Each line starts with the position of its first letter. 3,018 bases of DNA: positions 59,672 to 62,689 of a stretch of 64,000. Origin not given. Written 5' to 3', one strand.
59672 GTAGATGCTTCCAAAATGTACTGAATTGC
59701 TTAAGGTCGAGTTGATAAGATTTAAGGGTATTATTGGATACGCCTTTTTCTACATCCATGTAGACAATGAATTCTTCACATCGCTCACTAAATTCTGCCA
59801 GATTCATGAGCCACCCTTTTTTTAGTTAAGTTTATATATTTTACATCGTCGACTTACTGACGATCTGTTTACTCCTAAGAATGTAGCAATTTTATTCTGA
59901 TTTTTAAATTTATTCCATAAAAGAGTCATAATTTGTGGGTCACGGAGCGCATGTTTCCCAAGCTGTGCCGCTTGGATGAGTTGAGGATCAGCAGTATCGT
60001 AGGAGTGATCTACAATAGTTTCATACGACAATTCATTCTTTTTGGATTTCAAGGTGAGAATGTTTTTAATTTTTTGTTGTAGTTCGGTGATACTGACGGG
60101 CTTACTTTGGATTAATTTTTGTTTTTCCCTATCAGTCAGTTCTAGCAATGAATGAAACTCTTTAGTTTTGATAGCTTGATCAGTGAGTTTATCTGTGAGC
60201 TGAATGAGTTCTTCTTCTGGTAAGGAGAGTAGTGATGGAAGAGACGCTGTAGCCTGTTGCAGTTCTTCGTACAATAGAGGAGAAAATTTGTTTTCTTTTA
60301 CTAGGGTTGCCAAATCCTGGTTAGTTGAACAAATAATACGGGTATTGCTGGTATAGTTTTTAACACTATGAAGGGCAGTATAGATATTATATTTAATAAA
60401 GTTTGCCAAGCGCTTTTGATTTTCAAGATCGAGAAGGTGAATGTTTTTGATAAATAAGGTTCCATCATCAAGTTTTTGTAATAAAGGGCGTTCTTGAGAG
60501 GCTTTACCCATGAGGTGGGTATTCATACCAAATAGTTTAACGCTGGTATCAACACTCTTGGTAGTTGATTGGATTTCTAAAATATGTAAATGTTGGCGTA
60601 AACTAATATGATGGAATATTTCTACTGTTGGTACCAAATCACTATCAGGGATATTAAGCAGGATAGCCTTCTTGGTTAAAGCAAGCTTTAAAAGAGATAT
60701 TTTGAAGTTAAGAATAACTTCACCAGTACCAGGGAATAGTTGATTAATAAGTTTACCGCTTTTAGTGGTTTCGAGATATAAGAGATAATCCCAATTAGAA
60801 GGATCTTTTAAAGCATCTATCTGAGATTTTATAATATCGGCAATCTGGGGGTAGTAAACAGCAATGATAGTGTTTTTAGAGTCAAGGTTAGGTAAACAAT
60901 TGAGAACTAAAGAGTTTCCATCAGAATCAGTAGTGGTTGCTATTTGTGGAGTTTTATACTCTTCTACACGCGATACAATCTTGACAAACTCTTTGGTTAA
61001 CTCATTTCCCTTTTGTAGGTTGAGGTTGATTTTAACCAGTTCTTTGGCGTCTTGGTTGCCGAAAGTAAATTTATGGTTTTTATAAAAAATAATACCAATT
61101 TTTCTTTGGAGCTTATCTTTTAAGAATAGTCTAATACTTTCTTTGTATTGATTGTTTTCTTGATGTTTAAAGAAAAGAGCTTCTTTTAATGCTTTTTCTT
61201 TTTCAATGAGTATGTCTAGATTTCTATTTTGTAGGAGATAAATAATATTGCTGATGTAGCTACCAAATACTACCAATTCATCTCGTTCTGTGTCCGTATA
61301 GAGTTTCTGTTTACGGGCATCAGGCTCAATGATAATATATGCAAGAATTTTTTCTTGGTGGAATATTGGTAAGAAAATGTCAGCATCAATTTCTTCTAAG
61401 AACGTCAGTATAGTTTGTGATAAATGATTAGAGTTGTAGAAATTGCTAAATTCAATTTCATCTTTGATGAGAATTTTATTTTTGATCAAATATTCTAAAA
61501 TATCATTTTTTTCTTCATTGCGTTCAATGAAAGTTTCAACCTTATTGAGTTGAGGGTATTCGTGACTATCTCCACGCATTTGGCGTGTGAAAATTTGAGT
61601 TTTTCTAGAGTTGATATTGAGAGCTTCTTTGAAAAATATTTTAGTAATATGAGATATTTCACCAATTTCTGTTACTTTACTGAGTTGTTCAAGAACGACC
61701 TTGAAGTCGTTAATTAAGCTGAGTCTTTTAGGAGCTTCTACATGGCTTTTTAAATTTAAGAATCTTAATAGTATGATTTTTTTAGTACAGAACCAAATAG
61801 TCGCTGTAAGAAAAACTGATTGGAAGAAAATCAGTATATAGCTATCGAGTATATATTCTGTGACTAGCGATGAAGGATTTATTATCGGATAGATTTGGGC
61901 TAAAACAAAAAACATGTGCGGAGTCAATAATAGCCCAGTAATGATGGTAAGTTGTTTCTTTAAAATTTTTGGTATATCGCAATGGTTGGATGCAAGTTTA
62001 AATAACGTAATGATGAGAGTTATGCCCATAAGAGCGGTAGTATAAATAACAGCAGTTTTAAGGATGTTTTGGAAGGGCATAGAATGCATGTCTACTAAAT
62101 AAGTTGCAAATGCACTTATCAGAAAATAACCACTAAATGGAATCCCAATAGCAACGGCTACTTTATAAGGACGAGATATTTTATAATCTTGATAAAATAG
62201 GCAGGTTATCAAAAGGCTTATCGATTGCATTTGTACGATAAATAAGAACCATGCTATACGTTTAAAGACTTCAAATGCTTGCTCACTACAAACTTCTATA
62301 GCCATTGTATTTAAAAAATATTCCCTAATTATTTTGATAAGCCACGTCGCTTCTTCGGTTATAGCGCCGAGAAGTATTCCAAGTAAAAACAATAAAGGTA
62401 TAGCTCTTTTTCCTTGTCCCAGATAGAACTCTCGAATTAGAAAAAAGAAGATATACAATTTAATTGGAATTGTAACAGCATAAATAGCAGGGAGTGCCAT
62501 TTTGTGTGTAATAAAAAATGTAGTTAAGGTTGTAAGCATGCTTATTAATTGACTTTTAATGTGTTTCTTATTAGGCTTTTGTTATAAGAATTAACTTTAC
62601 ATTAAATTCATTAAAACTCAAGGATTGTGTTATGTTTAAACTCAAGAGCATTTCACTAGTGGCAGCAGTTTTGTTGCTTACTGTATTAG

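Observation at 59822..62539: Membrane-embedded sigma54-activator look-alike with all ATPase and sigma54-contact motifs degenerate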

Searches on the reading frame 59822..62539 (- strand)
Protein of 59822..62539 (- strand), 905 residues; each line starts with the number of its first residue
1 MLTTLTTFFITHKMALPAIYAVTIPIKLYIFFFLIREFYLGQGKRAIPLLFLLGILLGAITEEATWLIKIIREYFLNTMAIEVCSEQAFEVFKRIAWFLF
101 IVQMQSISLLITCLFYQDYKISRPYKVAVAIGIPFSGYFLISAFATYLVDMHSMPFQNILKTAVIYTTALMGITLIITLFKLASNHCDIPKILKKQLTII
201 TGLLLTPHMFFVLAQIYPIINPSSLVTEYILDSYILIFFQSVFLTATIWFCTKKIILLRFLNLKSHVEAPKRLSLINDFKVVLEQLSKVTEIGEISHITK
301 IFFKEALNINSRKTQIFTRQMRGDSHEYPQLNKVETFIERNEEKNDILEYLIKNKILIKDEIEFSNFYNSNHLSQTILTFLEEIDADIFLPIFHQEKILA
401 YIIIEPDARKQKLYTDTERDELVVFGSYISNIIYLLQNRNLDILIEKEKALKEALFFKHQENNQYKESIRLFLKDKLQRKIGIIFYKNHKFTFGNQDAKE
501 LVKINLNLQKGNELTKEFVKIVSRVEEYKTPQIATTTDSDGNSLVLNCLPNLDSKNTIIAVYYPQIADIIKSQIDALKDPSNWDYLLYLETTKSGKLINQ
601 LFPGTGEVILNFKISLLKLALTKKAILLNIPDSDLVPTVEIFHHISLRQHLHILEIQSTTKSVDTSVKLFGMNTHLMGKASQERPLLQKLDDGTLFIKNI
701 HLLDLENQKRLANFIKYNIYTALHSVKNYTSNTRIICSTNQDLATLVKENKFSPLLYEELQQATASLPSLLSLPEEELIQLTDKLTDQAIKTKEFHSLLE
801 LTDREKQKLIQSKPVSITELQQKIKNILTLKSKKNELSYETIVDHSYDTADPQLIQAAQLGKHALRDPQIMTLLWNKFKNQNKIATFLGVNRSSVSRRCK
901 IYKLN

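Call 3: search_protein_families(library=pfam, proteins=[window:59822-62539:-], max_evalue=10)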
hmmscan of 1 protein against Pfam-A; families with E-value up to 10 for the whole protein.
window:59822-62539:- (905 aa): 3 families
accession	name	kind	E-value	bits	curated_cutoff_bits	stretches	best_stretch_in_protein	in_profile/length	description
PF00158.32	Sigma54_activat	-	1.8e-12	47.7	20.2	1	666-763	67-165/168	Sigma-54 interaction domain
PF14532.12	Sigma54_activ_2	-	8.8e-11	42.6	25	1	682-770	60-138/138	Sigma-54 interaction domain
PF15898.10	PRKG1_interact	-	2.4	9.3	32.4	1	756-838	5-86/101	cGMP-dependent protein kinase interacting domain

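Call 4: search_protein_families(library=ncbifam, proteins=[window:59822-62539:-], max_evalue=10)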
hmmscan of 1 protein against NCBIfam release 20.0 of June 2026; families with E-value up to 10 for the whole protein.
window:59822-62539:- (905 aa): 22 families
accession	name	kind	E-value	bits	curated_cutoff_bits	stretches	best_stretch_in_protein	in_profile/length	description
TIGR02974.1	phageshock_pspF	equivalog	1.2e-13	51.1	443.55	1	643-850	43-251/336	phage shock protein operon transcriptional activator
TIGR02915.1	PEP_resp_reg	equivalog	4.1e-13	49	502.6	1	642-894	182-434/445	PEP-CTERM-box response regulator transcription factor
NF041946.1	LuxO_transreg_Vib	equivalog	1.7e-12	46.9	800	1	667-840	202-374/463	quorum-sensing sigma-54 dependent transcriptional regulator LuxO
NF051870.1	NAssimRespRegNtrX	equivalog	2e-12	46.7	600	1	601-900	140-448/452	nitrogen assimilation response regulator NtrX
NF008485.2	PRK11388.1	equivalog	7.3e-12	44.4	551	1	675-904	402-637/643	dihydroxyacetone kinase operon transcriptional regulator DhaR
NF038308.1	RNA_repair_RtcR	equivalog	1.1e-11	44.3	650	1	668-775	254-362/530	RNA repair transcriptional activator RtcR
NF049963.1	RespRegFlgRCampy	domain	1.3e-11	44.1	750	1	668-847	204-382/429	fla regulon two-component system response regulator FlgR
NF008622.0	PRK11608.1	equivalog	9.8e-11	41.2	529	1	668-855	76-263/329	phage shock protein operon transcriptional activator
NF041552.1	TF_PrdR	equivalog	2.7e-09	35.9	795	1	691-902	361-576/577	sigma-54 dependent transcriptional regulator PrdR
NF011953.0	PRK15424.1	equivalog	6.1e-09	35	703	1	686-901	317-533/538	propionate catabolism operon regulatory protein PrpR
TIGR01818.1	ntrC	equivalog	7e-09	35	558.6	1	669-833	205-369/463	nitrogen regulation protein NR(I)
NF003451.0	PRK05022.1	equivalog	1.3e-08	34.1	476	1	669-853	261-445/512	nitric oxide reductase transcriptional regulator NorR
NF008085.0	PRK10820.1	equivalog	1.4e-07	30.6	576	1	667-904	273-512/520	transcriptional regulator TyrR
NF008469.0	PRK11361.1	equivalog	1.7e-07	30.3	714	1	669-904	214-451/461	acetoacetate metabolism transcriptional regulator AtoC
NF011695.0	PRK15115.1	equivalog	2.3e-07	29.9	763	1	668-833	205-370/445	two-component system response regulator GlrR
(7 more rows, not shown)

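Call 5: find_homologous_proteins(query=window:59822-62539:-)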
Query window:59822-62539:- (905 aa): 329 proteins with E <= 0.001 among 8000 candidates; the best 120 are listed.
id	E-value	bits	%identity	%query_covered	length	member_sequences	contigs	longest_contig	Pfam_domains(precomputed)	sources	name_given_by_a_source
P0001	0.0e+0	1465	74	99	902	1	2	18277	PF00158.33,PF14532.13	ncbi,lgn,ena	-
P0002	0.0e+0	1075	58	97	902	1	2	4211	PF00158.33,PF14532.13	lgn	-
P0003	6.6e-256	870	50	94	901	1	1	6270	PF00158.33,PF14532.13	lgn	-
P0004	9.0e-251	853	49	98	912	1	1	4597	PF00158.33,PF14532.13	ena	-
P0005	4.4e-248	844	50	94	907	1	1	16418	PF00158.33,PF14532.13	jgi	jgi:transcriptional regulator of acetoin/glycerol metabolism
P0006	9.6e-246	836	48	98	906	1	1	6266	PF00158.33,PF14532.13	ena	-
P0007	1.0e-243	829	49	94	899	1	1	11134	PF00158.33,PF14532.13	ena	-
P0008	1.4e-242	826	48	98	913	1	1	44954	PF00158.33,PF14532.13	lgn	-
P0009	2.3e-242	825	47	98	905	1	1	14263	PF00158.33,PF14532.13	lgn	-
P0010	2.5e-242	825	47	97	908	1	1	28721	PF00158.33,PF14532.13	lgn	-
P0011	2.7e-242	825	47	98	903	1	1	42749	PF00158.33,PF14532.13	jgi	-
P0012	4.6e-242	824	48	98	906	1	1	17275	PF00158.33,PF14532.13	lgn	-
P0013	1.7e-241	822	48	98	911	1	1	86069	PF00158.33,PF14532.13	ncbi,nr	ncbi:MAG: sigma 54-interacting transcriptional regulator [Candidatus Babeliales bacterium]|nr:sigma 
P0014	5.7e-241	820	47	98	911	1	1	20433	PF00158.33,PF14532.13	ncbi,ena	-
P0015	2.0e-239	815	47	100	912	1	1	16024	PF00158.33,PF14532.13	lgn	-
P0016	4.6e-239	814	46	98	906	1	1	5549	PF00158.33,PF14532.13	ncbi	-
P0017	2.1e-238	812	46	97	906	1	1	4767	PF00158.33,PF14532.13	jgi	jgi:transcriptional regulator of aromatic amino acid metabolism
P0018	5.2e-238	811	46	95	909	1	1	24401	PF00158.33,PF14532.13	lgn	-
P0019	1.1e-237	809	45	98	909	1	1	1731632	PF00158.33,PF14532.13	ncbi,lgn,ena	-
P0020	1.1e-237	809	45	99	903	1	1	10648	PF00158.33,PF14532.13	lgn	-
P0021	2.1e-237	809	46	98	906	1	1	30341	PF00158.33,PF14532.13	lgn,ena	-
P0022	6.9e-237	807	46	97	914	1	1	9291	PF00158.33,PF14532.13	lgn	-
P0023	2.8e-236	805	49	89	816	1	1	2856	PF00158.33,PF14532.13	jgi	-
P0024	9.3e-236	803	48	94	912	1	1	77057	PF00158.33,PF14532.13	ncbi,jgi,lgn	-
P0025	1.3e-235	803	48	94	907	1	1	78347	PF00158.33,PF14532.13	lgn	-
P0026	3.1e-235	801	45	99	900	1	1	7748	PF00158.33,PF14532.13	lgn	-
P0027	6.3e-235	800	47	94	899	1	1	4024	PF00158.33,PF14532.13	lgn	-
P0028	1.1e-234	800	47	95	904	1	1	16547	PF00158.33,PF14532.13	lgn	-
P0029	4.4e-234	798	47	97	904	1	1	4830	PF00158.33,PF14532.13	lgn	-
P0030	4.1e-233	794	46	94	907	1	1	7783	PF00158.33,PF14532.13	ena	-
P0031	1.0e-231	790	46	94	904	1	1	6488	PF00158.33,PF14532.13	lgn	-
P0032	1.1e-231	790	47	98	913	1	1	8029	PF00158.33,PF14532.13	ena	-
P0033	1.3e-231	789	47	95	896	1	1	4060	PF00158.33,PF14532.13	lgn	-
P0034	1.5e-231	789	46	99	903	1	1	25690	PF00158.33,PF14532.13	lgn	-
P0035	7.6e-231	787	46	98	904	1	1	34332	PF00158.33,PF14532.13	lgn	-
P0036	1.3e-230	786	47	95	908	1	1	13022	PF00158.33,PF14532.13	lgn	-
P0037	4.4e-230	784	46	98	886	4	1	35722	PF00158.33,PF14532.13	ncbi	-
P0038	4.6e-230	784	45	100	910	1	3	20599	PF00158.33,PF14532.13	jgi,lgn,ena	-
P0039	8.0e-230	783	44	99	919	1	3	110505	PF00158.33,PF14532.13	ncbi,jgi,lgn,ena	-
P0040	1.3e-229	783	44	98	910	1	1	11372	PF00158.33,PF14532.13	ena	-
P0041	2.1e-229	782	46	98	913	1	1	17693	PF00158.33,PF14532.13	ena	-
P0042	3.4e-229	781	45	98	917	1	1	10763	PF00158.33,PF14532.13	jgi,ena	-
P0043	5.6e-229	781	48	90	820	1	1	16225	PF00158.33,PF14532.13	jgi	jgi:transcriptional regulator with PAS, ATPase and Fis domain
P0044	6.0e-229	781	45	98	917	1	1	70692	PF00158.33,PF14532.13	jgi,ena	-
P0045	2.7e-228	778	46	98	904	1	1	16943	PF00158.33,PF14532.13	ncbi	-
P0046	3.8e-228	778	45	98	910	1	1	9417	PF00158.33,PF14532.13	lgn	-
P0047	4.0e-228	778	46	93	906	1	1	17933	PF00158.33,PF14532.13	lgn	-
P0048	4.6e-228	778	47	94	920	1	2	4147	PF00158.33,PF14532.13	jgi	-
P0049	1.3e-227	776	46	94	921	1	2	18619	PF00158.33,PF14532.13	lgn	-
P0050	3.2e-227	775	45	100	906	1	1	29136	PF00158.33,PF14532.13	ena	-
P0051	3.5e-227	775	46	94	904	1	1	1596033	PF00158.33,PF14532.13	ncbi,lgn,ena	-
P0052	5.1e-227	774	44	98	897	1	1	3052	PF00158.33,PF14532.13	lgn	-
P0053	5.6e-227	774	46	95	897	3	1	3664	PF00158.33,PF14532.13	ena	-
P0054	5.8e-227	774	45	94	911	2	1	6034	PF00158.33,PF14532.13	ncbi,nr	ncbi:MAG TPA: sigma 54-interacting transcriptional regulator [Candidatus Limnocylindria bacterium]|n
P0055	9.9e-227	773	47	95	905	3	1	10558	PF00158.33,PF14532.13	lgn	-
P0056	1.1e-226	773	44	100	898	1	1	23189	PF00158.33,PF14532.13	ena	-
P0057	2.1e-226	772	46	97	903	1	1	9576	PF00158.33,PF14532.13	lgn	-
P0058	2.6e-226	772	45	98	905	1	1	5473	PF00158.33,PF14532.13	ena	-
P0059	4.5e-226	771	44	98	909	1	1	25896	PF00158.33,PF14532.13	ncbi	-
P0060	5.4e-226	771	46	95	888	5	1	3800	PF00158.33,PF14532.13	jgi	jgi:transcriptional regulator of aromatic amino acid metabolism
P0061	6.5e-226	771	45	94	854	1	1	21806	PF00158.33,PF14532.13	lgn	-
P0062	7.1e-226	770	45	97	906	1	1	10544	PF00158.33,PF14532.13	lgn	-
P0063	7.7e-226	770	45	96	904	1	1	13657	PF00158.33,PF14532.13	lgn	-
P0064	1.3e-225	770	44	99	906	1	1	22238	PF00158.33,PF14532.13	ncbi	-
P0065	2.3e-225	769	46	95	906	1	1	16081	PF00158.33,PF14532.13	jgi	jgi:transcriptional regulator of aromatic amino acid metabolism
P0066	3.8e-225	768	45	94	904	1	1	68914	PF00158.33,PF14532.13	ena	-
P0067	4.6e-225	768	46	96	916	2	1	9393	PF00158.33,PF14532.13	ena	-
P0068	4.7e-225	768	46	95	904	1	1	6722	PF00158.33,PF14532.13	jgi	jgi:transcriptional regulator of aromatic amino acid metabolism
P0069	6.6e-225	767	44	98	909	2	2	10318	PF00158.33,PF14532.13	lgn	-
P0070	6.8e-225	767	44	98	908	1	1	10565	PF00158.33,PF14532.13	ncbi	-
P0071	9.9e-225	767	46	94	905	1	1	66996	PF00158.33,PF14532.13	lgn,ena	-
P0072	1.1e-224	766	45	98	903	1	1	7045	PF00158.33,PF14532.13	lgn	-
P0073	1.6e-224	766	45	94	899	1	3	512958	PF00158.33,PF14532.13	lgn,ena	-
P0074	2.0e-224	766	44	99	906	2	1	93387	PF00158.33,PF14532.13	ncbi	-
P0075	3.2e-224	765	43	99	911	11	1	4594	PF00158.33,PF14532.13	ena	-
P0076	1.0e-223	763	46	94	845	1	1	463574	PF00158.33,PF14532.13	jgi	jgi:transcriptional regulator of aromatic amino acid metabolism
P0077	1.1e-223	763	46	95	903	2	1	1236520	PF00158.33,PF14532.13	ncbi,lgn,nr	ncbi:sigma 54-interacting transcriptional regulator [Candidatus Dependentiae bacterium]|nr:sigma 54-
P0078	1.9e-223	762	45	97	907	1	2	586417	PF00158.33,PF14532.13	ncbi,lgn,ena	-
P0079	1.9e-223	762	45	100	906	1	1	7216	PF00158.33,PF14532.13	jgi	jgi:transcriptional regulator of aromatic amino acid metabolism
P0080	2.3e-223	762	45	98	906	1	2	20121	PF00158.33,PF14532.13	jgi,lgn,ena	-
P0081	2.5e-223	762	45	94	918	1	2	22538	PF00158.33,PF14532.13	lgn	-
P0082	3.8e-223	761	43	100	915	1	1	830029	PF00158.33,PF14532.13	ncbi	-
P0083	4.5e-223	761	45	95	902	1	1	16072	PF00158.33,PF14532.13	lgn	-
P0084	6.3e-223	761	44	93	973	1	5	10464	PF00158.33,PF14532.13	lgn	-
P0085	9.6e-223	760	45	93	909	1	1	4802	PF00158.33,PF14532.13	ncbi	-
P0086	9.9e-223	760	44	98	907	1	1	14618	PF00158.33,PF14532.13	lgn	-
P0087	4.4e-222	758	45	98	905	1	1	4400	PF00158.33,PF14532.13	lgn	-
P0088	4.7e-222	758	45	96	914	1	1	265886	PF00158.33,PF14532.13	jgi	jgi:transcriptional regulator with PAS, ATPase and Fis domain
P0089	4.9e-222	758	44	98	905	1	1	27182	PF00158.33,PF14532.13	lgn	-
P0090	1.1e-221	757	46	94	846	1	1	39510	PF00158.33,PF14532.13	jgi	jgi:transcriptional regulator of aromatic amino acid metabolism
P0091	1.1e-221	757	45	96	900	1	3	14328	PF00158.33,PF14532.13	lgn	-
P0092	1.3e-221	756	45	95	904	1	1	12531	PF00158.33,PF14532.13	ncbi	-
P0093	1.4e-221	756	45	95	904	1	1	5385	PF00158.33,PF14532.13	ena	-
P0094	2.4e-221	755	45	95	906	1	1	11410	PF00158.33,PF14532.13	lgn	-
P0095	2.7e-221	755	44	94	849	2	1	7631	PF00158.33,PF14532.13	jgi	jgi:transcriptional regulator of aromatic amino acid metabolism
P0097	1.1e-220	753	46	95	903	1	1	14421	PF00158.33,PF14532.13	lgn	-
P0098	1.9e-220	752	46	97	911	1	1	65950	PF00158.33,PF14532.13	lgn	-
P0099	1.9e-220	752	43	100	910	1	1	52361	PF00158.33,PF14532.13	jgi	jgi:transcriptional regulator of aromatic amino acid metabolism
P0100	2.1e-220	752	45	96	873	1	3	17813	PF00158.33,PF14532.13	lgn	-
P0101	2.2e-220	752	44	95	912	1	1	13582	PF00158.33,PF14532.13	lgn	-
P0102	2.3e-220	752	45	98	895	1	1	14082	PF00158.33,PF14532.13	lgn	-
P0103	2.3e-220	752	45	95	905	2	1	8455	PF00158.33,PF14532.13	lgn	-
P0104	2.8e-220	752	44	98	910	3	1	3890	PF00158.33,PF14532.13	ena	-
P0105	4.3e-220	751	43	98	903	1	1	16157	PF00158.33,PF14532.13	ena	-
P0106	5.2e-220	751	45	93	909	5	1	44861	PF00158.33,PF14532.13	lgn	-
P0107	6.1e-220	751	44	98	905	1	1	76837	PF00158.33,PF14532.13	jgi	jgi:hypothetical protein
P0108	1.1e-219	750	43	98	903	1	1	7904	PF00158.33,PF14532.13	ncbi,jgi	jgi:transcriptional regulator of aromatic amino acid metabolism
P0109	1.2e-219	750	44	99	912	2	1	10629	PF00158.33,PF14532.13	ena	-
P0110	1.2e-219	750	45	94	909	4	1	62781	PF00158.33,PF14532.13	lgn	-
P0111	1.4e-219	750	45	97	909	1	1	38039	PF00158.33,PF14532.13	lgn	-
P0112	1.7e-219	749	44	97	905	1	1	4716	PF00158.33,PF14532.13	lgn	-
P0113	2.1e-219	749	45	94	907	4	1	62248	PF00158.33,PF14532.13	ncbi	-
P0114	2.2e-219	749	46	93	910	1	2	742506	PF00158.33,PF14532.13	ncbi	-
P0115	2.3e-219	749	44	94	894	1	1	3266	PF00158.33,PF14532.13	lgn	-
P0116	2.4e-219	749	43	99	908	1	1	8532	PF00158.33,PF14532.13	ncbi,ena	-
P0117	2.6e-219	749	45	94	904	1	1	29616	PF00158.33,PF14532.13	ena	-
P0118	2.8e-219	749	43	100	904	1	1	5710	PF00158.33,PF14532.13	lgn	-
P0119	3.5e-219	748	43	98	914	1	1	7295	PF00158.33,PF14532.13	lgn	-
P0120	3.8e-219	748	44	98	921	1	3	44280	PF00158.33,PF14532.13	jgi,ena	-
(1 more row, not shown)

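Call 6: search_solved_structures(query=window:59822-62539:-, max_evalue=0.01, show_alignments=3)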
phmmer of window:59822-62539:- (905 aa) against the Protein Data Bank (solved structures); distinct sequences matched with E-value up to 0.01: 20.
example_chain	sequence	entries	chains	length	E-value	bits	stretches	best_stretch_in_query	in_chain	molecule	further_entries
1ny6_A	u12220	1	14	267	2.4e-09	39.2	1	654-814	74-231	transcriptional regulator (NtrC family)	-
4ly6_A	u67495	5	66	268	2.4e-09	39.2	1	654-814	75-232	Transcriptional regulator (NtrC family)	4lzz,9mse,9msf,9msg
3m0e_A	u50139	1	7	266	4.5e-09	38.3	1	654-814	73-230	Transcriptional regulator (NtrC family)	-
1ny5_A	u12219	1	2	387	5.8e-09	37.9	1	654-814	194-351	transcriptional regulator (NtrC family)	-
5ep2_A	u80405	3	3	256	7.6e-09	37.5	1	667-838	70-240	Putative repressor protein luxO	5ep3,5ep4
5ep1_A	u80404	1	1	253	8.3e-09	37.4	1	667-838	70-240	Putative repressor protein luxO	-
4l4u_A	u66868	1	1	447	1.1e-08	36.9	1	666-814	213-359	Transcriptional regulator (NtrC family)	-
5ep0_A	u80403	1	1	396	2.4e-08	35.9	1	667-838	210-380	Putative repressor protein luxO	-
4bs1_B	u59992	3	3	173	5.7e-08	34.6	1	653-761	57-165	TRANSCRIPTIONAL REGULATOR (NTRC FAMILY) | TRANSCRIPTIONAL REGULATOR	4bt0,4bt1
2c9c_A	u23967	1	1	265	5.8e-07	31.3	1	667-825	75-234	PSP OPERON TRANSCRIPTIONAL ACTIVATOR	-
4qnm_A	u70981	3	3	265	7.6e-07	30.9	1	667-825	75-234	Psp operon transcriptional activator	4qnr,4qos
2bjw_A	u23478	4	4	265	7.6e-07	30.9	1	667-825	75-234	PSP OPERON TRANSCRIPTIONAL ACTIVATOR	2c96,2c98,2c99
2vii_A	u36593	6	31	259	7.7e-07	30.9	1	667-824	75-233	PSP OPERON TRANSCRIPTIONAL ACTIVATOR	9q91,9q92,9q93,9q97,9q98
9q90_1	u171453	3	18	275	8.1e-07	30.8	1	667-825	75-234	Psp operon transcriptional activator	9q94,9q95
5nss_F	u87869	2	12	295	9.8e-07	30.5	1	667-825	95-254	Psp operon transcriptional activator | Transcription activator PspF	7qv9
3dzd_A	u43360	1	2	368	1.5e-06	30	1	602-825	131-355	Transcriptional regulator (NtrC family)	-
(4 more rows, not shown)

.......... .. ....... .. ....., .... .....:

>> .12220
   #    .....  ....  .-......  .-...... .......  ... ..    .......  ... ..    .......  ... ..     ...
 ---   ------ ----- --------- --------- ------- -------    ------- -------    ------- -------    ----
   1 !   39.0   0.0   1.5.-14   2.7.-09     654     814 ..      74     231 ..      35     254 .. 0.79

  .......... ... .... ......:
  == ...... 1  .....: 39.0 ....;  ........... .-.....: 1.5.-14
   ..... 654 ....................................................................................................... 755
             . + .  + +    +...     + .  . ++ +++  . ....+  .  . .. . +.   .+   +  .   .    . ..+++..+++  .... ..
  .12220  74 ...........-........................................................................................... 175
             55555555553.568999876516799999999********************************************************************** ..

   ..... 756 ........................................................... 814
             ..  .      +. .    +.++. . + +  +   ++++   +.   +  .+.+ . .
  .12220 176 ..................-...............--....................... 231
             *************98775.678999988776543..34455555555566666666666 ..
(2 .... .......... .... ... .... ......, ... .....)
